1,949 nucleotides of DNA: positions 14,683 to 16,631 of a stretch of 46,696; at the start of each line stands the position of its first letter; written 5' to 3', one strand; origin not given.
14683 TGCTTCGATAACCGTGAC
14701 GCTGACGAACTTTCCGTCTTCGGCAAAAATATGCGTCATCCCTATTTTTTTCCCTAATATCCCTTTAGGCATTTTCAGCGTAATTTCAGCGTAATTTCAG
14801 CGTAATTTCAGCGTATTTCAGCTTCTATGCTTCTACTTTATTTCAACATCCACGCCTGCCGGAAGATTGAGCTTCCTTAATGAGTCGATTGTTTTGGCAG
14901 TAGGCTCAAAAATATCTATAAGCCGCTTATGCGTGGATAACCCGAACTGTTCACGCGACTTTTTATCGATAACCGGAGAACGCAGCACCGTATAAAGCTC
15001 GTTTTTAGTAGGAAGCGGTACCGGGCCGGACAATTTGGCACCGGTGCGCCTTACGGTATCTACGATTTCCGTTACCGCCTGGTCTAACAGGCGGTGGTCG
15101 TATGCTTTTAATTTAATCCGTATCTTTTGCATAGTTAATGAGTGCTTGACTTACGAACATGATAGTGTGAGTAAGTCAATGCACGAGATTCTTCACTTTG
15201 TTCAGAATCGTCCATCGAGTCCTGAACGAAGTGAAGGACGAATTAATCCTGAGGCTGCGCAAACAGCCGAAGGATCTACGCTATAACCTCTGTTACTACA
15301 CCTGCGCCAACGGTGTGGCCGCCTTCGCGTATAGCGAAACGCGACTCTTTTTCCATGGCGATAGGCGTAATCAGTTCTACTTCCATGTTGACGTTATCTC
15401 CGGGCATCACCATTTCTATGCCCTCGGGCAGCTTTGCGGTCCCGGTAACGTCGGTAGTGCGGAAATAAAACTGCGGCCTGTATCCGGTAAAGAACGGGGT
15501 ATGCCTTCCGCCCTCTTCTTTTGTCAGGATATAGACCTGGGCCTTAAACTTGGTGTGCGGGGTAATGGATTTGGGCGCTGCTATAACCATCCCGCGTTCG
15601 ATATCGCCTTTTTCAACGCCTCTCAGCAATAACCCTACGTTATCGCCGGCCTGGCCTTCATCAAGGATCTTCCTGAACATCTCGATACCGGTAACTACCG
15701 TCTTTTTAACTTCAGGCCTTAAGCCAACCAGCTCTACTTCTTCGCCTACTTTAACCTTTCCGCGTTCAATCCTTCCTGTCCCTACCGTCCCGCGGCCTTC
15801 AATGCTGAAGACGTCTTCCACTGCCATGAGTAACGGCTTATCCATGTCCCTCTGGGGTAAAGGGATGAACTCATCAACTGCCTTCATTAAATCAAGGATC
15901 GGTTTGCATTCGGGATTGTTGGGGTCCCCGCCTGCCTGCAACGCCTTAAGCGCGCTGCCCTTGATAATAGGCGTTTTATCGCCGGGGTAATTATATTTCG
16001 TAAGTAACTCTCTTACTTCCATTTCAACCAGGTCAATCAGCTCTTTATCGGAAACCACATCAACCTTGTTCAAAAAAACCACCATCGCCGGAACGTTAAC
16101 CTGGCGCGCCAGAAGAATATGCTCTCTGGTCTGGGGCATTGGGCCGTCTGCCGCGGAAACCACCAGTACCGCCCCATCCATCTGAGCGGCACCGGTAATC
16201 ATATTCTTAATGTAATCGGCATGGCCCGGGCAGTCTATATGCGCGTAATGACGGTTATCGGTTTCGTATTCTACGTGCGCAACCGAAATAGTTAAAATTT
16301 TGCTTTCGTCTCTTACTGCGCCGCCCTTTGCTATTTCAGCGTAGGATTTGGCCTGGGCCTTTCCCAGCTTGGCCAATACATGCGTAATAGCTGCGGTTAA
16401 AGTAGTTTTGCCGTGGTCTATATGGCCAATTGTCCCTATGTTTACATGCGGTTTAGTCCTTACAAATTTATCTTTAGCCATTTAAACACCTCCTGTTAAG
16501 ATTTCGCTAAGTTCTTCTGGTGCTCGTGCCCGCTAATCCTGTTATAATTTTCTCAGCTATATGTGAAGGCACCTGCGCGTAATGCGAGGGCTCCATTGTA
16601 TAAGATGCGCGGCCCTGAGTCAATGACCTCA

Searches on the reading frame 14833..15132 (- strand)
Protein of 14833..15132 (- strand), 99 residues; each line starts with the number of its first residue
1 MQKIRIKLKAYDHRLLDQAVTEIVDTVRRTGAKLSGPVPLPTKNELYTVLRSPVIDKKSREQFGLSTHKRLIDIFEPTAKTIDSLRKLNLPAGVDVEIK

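Call 19: find_encoding_contigs(protein=window:14833-15132:-, flank=10000, max_places=10)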
Protein window:14833-15132:- (99 aa): 7 contigs read that carry it; 6 places shown.
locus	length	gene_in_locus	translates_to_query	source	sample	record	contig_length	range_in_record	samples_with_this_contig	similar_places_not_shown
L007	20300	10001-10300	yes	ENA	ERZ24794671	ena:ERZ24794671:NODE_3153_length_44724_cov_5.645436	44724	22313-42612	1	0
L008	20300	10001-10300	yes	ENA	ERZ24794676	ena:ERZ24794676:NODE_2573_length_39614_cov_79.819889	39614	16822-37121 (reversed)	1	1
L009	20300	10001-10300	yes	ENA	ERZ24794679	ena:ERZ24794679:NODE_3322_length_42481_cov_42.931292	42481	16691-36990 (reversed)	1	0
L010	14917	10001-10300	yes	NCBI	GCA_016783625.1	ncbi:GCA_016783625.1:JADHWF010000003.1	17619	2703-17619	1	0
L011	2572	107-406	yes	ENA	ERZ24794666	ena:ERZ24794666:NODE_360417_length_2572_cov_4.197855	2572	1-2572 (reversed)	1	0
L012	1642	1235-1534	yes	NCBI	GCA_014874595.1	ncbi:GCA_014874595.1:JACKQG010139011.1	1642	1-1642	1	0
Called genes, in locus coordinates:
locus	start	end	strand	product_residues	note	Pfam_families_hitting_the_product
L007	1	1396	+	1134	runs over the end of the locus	PF04563:RNA_pol_Rpb2_1, PF04561:RNA_pol_Rpb2_2, PF04565:RNA_pol_Rpb2_3, PF10385:RNA_pol_Rpb2_45, PF00562:RNA_pol_Rpb2_6, PF04560:RNA_pol_Rpb2_7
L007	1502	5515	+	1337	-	PF04997:RNA_pol_Rpb1_1, PF00623:RNA_pol_Rpb1_2, PF04983:RNA_pol_Rpb1_3, PF05000:RNA_pol_Rpb1_4, PF04998:RNA_pol_Rpb1_5, PF01333:Apocytochr_F_C (faint), PF21668:RPOC_hybrid (faint)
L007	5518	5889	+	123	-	PF00164:Ribosom_S12_S23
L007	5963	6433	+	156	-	PF00177:Ribosomal_S7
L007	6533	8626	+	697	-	PF00009:GTP_EFTU, PF03144:GTP_EFTU_D2, PF22042:EF-G_D2, PF14492:EFG_III, PF16658:RF3_C (weak), PF03764:EFG_IV, PF00679:EFG_C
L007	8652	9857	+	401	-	PF00009:GTP_EFTU, PF03144:GTP_EFTU_D2, PF03143:GTP_EFTU_D3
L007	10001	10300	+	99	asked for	PF00338:Ribosomal_S10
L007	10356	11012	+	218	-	PF00297:Ribosomal_L3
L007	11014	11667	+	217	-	PF00573:Ribosomal_L4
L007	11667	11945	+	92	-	PF00276:Ribosomal_L23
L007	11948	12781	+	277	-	PF00181:Ribosomal_L2_N, PF03947:Ribosomal_L2_C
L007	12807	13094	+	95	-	PF00203:Ribosomal_S19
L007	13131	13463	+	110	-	PF00237:Ribosomal_L22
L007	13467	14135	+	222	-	PF07650:KH_2, PF00189:Ribosomal_S3_C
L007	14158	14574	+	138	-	PF00252:Ribosomal_L16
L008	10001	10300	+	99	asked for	PF00338:Ribosomal_S10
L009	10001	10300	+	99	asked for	PF00338:Ribosomal_S10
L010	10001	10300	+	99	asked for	PF00338:Ribosomal_S10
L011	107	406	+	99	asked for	PF00338:Ribosomal_S10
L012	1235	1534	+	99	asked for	PF00338:Ribosomal_S10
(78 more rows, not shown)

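Call 24: find_related_loci(query=window:14833-15132:-, collection=genome_contigs, flank=10000)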
Query window:14833-15132:- (99 aa) in genome_contigs; peptide patterns used: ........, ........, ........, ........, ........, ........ (x = any residue, [..] = any of these).
600 stretches matched a pattern (row limit reached: there are more); 593 encode a relative of the query (tblastn E <= 1e-3); the best 80 are kept; 80 distinct loci.
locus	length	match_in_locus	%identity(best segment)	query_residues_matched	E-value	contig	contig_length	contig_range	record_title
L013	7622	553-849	89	1-99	7e-56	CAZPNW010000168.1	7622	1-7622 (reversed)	MAG TPA_asm: uncultured Planctomycetales bacterium isolate binchicken_co216_53 genome assembly, contig: k141_3467782, wh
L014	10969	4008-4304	83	1-99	7e-53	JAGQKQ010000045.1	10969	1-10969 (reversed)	MAG: Candidatus Omnitrophota bacterium isolate HKST-UBA08 NODE_45_length_10969_cov_3.230903, whole genome shotgun sequen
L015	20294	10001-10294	78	2-99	3e-49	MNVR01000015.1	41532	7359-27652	MAG: Candidatus Omnitrophica bacterium CG1_02_44_16 cg1_0.2_scaffold_515_c, whole genome shotgun sequence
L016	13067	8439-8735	78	1-99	3e-49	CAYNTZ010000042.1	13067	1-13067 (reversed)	MAG TPA_asm: uncultured Planctomycetales bacterium isolate SRP150892_co1_50 genome assembly, contig: NODE_4736_length_13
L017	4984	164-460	77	1-99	9e-49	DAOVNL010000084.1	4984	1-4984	MAG TPA_asm: Candidatus Omnitrophota bacterium isolate CSMAG_1496 CSMAG_1496_k141_324348_length_4984_cov_17.0101, whole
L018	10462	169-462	78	2-99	2e-48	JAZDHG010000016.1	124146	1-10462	MAG: Candidatus Omnitrophota bacterium isolate MEGAHIT-group-0.309 k141_20286806, whole genome shotgun sequence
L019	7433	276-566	78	3-99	4e-48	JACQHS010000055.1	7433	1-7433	MAG: Candidatus Omnitrophota bacterium isolate NC_groundwater_1105_Ag_S2p5_64_204 S_2p5_S6_coassembly_k141_1943253, whol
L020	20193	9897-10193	76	1-99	2e-47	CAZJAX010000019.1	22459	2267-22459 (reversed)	MAG TPA_asm: uncultured Planctomycetia bacterium isolate SRP342105_co2_14 genome assembly, contig: NODE_2331_length_2245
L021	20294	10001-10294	72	2-99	2e-46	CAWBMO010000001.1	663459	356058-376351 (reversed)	MAG: uncultured Acidobacteriota bacterium isolate MFD02242.bin.2.314 genome assembly, contig: contig_10937, whole genome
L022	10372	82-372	73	3-99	2e-46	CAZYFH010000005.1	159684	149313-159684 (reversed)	MAG TPA_asm: uncultured Vicinamibacteraceae bacterium isolate SRP092902_co1_105 genome assembly, contig: NODE_37_length_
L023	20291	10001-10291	74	3-99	2e-46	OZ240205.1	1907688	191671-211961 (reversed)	MAG: Vicinamibacterales bacterium isolate e7e54c47-8cb3-4bb4-a26e-21fc1c968279 genome assembly, chromosome: 1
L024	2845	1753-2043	75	3-99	3e-46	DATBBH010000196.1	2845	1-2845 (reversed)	MAG TPA_asm: Gaiellaceae bacterium isolate SMAG_U5754 k141_1264810, whole genome shotgun sequence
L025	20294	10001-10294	73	2-99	6e-46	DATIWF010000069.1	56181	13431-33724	MAG TPA_asm: Vicinamibacterales bacterium isolate SMAG_U15216 k141_800548, whole genome shotgun sequence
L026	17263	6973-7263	73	3-99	8e-46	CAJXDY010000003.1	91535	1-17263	MAG TPA_asm: uncultured Acidobacteria bacterium isolate ERR599008_bin.42_MetaBAT_v2.12.1_MAG genome assembly, contig: NO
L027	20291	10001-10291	73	3-99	8e-46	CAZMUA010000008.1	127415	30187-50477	MAG TPA_asm: uncultured Woeseiaceae bacterium isolate SRP077602_co4_537 genome assembly, contig: NODE_105_length_127415_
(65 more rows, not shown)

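Call 67: search_protein_families(library=pfam, proteins=[window:14833-15132:-], max_evalue=0.00001)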
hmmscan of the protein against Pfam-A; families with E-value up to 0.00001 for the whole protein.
window:14833-15132:- (99 aa): 1 family
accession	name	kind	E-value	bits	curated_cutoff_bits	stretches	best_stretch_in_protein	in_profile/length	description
PF00338.27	Ribosomal_S10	-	9.2e-36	122.5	21.2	1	5-99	1-98/98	Ribosomal protein S10p/S20e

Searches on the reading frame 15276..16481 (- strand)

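Call 67: search_protein_families(library=pfam, proteins=[window:15276-16481:-], max_evalue=0.00001)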
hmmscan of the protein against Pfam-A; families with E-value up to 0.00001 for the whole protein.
window:15276-16481:- (401 aa): 3 families
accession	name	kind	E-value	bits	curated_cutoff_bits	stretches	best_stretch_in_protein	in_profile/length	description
PF00009.33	GTP_EFTU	-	2.7e-58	197.1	26.5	1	10-207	1-187/188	Elongation factor Tu GTP binding domain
PF03143.23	GTP_EFTU_D3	-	6.4e-42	142.6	27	1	305-399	1-105/106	Elongation factor Tu C-terminal domain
PF03144.31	GTP_EFTU_D2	-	3.2e-19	69.5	30.3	1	231-301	1-73/73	Elongation factor Tu domain 2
